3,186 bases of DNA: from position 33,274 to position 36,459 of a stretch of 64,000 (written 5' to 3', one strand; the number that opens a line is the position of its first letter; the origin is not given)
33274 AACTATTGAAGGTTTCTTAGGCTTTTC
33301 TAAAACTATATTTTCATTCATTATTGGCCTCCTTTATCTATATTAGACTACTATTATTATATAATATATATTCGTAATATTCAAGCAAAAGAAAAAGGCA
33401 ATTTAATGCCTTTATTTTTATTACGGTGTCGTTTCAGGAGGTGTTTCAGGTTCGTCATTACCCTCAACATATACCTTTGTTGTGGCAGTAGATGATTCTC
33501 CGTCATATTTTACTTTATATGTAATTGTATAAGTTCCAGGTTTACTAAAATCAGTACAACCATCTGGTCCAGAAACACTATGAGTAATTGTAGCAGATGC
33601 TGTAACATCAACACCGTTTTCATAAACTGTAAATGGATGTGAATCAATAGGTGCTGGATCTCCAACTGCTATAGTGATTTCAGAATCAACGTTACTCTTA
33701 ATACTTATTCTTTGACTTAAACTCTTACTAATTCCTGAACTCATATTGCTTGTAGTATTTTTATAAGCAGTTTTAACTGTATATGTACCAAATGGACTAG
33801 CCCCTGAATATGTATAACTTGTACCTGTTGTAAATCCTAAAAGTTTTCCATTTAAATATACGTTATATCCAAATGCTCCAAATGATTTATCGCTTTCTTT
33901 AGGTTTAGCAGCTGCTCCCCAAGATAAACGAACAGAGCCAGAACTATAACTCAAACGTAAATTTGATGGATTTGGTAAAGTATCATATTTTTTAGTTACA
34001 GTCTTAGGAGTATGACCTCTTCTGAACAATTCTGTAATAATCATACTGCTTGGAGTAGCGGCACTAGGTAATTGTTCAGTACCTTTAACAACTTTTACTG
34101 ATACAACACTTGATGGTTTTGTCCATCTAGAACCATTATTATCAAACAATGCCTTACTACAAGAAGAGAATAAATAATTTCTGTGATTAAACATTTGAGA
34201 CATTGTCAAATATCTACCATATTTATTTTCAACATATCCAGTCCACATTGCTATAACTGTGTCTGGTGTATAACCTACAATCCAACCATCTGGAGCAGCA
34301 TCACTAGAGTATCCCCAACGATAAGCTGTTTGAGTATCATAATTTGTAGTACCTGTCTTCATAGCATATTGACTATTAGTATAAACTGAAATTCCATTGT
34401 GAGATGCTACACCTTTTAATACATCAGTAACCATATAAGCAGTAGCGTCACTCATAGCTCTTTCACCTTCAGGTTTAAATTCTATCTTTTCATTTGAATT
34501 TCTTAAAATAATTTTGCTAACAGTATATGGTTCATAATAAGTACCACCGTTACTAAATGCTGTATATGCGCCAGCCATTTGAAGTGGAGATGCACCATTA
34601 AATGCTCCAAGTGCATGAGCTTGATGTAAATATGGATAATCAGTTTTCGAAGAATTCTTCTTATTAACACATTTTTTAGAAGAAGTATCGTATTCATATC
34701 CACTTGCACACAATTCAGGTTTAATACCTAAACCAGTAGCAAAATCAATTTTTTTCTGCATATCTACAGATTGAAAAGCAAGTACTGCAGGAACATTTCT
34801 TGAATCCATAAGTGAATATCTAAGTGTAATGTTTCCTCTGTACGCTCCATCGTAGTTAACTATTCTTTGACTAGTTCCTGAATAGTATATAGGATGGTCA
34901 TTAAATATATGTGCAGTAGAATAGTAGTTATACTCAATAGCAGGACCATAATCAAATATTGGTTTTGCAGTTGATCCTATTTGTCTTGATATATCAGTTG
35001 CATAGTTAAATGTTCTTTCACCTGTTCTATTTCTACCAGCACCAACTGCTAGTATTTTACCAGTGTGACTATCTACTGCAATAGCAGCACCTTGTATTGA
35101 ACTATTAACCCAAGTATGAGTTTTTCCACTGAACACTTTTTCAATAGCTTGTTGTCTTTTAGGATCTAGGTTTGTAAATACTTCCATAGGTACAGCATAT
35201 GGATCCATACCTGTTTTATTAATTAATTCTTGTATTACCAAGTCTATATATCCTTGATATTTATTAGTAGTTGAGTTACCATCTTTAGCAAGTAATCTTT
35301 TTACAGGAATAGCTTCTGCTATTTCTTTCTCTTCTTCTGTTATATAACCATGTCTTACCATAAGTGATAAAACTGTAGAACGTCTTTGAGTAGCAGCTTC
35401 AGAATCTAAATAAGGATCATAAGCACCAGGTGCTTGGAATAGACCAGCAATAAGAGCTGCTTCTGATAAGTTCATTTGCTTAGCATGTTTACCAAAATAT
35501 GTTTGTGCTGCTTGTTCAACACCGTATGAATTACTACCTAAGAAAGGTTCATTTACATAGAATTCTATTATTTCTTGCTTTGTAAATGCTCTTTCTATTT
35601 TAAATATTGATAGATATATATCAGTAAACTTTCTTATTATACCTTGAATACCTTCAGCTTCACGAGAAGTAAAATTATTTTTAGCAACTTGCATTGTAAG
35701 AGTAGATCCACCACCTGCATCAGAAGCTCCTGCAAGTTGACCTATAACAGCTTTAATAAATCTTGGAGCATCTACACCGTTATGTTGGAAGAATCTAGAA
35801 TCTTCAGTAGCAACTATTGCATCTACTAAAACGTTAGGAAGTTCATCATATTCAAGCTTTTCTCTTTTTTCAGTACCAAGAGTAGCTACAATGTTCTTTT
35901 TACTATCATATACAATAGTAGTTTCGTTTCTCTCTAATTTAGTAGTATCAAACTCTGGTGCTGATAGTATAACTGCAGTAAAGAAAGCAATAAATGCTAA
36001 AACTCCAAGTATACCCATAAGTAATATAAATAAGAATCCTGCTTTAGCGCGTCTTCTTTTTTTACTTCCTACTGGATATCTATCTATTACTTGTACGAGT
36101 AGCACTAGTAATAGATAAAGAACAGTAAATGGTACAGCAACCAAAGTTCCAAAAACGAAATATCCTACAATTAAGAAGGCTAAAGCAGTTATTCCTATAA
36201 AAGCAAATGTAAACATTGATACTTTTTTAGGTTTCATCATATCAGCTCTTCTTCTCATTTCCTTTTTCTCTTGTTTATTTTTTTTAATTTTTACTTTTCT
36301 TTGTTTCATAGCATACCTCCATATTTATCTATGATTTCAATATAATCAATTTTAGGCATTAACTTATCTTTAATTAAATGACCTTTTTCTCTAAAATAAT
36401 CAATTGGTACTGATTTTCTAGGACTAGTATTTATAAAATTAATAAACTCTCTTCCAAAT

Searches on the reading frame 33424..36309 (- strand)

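Call 59: search_protein_families(library=pfam, proteins=[window:33424-36309:-], max_evalue=0.00001)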
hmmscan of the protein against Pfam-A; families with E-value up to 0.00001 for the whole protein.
window:33424-36309:- (962 aa): 2 families
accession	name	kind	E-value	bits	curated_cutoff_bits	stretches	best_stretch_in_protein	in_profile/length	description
PF00912.28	Transgly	-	9.5e-53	178.7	27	1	139-317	3-177/178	Transglycosylase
PF00905.27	Transpeptidase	-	8.3e-27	94.6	22.1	1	407-694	1-280/299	Penicillin binding protein transpeptidase domain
